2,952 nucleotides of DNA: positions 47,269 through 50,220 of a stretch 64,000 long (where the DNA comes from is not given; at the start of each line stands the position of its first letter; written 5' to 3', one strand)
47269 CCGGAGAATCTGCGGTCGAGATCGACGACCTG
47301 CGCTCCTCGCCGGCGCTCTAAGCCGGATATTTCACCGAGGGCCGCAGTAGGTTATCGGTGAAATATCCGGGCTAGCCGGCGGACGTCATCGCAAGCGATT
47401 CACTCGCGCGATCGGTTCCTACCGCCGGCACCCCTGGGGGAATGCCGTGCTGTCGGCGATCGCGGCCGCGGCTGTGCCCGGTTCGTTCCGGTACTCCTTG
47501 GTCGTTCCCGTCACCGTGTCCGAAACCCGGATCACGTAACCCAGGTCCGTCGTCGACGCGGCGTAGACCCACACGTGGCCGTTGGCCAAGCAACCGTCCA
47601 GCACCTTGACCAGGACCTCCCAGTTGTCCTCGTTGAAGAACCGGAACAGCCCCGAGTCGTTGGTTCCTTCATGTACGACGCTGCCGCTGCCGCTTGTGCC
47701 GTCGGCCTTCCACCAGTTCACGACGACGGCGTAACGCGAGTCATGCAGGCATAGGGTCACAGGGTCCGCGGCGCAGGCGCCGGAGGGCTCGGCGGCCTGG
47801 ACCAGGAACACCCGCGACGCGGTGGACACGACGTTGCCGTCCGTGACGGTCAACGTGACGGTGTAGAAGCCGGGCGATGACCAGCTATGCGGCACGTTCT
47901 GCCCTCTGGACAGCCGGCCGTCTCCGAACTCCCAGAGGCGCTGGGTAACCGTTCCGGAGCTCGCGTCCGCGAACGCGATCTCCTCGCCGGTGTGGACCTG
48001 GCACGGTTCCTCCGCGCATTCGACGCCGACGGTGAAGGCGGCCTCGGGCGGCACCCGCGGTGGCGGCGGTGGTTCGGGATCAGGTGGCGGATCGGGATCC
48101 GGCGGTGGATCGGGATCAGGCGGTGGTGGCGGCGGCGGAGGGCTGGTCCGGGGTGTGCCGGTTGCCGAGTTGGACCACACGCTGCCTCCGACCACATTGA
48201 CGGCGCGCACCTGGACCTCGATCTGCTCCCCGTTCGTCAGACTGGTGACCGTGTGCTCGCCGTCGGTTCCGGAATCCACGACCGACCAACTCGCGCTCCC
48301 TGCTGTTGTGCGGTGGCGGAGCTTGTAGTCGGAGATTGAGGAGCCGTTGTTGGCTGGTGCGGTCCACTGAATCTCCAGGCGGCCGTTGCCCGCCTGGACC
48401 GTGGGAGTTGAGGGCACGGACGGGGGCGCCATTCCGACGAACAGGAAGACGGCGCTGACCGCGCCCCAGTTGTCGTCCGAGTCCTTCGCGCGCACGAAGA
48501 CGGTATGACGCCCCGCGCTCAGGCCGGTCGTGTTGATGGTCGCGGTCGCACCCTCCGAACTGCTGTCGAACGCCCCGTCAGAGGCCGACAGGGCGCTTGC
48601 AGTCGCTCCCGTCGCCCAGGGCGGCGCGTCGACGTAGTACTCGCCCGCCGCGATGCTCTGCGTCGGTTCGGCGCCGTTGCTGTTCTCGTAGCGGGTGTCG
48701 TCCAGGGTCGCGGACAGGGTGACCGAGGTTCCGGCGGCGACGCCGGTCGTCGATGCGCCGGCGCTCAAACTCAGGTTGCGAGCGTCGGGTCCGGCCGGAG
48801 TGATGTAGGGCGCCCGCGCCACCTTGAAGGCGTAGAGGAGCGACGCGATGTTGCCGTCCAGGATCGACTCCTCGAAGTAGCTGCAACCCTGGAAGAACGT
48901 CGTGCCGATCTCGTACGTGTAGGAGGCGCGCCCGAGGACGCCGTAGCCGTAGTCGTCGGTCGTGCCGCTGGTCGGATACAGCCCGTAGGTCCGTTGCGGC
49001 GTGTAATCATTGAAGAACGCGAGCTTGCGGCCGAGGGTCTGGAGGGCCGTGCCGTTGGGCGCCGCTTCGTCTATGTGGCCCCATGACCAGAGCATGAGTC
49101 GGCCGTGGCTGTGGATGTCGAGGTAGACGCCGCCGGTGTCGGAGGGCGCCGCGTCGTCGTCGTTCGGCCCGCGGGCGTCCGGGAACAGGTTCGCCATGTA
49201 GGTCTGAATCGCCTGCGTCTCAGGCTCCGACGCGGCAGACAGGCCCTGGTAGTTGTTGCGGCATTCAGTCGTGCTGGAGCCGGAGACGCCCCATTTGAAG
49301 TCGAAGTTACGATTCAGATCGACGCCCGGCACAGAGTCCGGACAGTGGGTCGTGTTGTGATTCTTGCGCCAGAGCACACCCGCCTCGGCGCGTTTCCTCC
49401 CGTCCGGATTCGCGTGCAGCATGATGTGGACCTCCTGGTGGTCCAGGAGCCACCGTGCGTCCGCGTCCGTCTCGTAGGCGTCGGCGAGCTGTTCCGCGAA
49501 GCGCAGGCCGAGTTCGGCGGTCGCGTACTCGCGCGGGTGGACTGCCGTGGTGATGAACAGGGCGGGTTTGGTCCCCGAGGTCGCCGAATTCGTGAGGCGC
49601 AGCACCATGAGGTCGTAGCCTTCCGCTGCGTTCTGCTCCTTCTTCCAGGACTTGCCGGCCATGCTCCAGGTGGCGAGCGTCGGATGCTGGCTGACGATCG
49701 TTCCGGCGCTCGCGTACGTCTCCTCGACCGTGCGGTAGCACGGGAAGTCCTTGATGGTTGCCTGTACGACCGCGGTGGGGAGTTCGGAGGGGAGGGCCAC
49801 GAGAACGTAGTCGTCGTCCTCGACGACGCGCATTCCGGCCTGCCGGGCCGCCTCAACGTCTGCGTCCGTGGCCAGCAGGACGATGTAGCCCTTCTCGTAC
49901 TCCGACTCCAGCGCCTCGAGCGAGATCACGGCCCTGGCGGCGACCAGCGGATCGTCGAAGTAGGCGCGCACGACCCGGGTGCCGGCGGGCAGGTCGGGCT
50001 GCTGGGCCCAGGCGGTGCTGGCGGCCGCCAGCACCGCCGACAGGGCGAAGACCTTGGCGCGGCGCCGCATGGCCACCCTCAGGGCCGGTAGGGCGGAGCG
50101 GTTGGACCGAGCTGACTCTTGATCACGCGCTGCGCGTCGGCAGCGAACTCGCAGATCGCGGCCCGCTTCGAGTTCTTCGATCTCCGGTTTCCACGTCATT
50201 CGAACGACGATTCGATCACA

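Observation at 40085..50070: Uncharacterised, Cys-bracketed domain of about 110 aa present three times in two unrelated secreted proteins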

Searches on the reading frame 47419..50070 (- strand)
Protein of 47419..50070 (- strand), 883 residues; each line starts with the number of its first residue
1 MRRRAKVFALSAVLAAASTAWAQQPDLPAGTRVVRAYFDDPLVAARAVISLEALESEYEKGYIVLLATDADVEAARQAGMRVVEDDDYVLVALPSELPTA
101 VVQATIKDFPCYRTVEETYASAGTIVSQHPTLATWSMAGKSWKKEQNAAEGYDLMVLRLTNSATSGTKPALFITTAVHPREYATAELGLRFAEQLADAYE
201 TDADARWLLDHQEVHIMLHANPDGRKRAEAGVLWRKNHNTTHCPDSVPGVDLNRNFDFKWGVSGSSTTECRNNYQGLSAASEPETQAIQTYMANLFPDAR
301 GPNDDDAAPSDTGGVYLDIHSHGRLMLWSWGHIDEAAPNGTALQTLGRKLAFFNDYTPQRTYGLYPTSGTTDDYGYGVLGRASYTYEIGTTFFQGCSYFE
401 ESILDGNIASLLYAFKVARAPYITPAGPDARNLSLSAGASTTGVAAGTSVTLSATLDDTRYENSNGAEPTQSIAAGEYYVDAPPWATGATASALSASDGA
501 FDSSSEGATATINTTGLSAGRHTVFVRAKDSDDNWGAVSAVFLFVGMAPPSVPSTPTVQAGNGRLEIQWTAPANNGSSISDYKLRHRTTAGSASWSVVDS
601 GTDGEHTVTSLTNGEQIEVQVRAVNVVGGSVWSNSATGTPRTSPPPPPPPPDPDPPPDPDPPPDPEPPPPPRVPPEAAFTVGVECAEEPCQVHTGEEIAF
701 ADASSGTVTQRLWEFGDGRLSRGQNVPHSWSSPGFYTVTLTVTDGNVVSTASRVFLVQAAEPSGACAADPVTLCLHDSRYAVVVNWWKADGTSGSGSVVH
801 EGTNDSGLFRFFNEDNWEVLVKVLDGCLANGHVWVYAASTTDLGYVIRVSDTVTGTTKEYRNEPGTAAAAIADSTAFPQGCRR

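Call 3: search_protein_families(library=pfam, proteins=[window:47419-50070:-], max_evalue=1)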
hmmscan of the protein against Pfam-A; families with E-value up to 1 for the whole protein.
window:47419-50070:- (883 aa): 6 families
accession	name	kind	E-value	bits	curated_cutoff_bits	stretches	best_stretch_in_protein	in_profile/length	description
PF00246.29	Peptidase_M14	-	1.3e-48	166.5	21.6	1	124-391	7-264/286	Zinc carboxypeptidase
PF18911.6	PKD_4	-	2.4e-13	50.4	27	1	691-752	13-78/85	PKD domain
PF00801.26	PKD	-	4.7e-11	43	23.5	1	686-751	5-74/80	PKD domain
PF00041.27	fn3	-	1.9e-08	34.8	25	1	553-638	3-83/84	Fibronectin type III domain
PF25059.1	FN3_DSCAM-DSCAML_C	-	0.013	16.3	39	1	572-632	13-73/89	DSCAM/DSCAML C-terminal Fn3-like domain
PF07495.19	Y_Y_Y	-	0.14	12.5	26.6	1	511-542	29-60/65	Y_Y_Y domain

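Call 4: search_protein_families(library=ncbifam, proteins=[window:47419-50070:-], max_evalue=1)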
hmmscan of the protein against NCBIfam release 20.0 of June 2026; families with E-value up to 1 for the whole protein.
window:47419-50070:- (883 aa): 4 families
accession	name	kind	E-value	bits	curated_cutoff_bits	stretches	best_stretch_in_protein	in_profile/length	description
TIGR00864.1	PCC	subfamily_domain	1.2e-05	21.9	1861.4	1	699-750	1416-1465/2700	polycystin cation channel protein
TIGR00760.1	araD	equivalog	0.14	11.4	389.1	0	82-142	50-110/228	L-ribulose-5-phosphate 4-epimerase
NF058629.1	PA0111_fam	equivalog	0.16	11.9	230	1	784-844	28-89/180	PA_0111/PP_0108 family redox-active disulfide protein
NF033186.1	internalin_K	exception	0.34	9.3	1100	1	592-676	469-545/604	class 1 internalin InlK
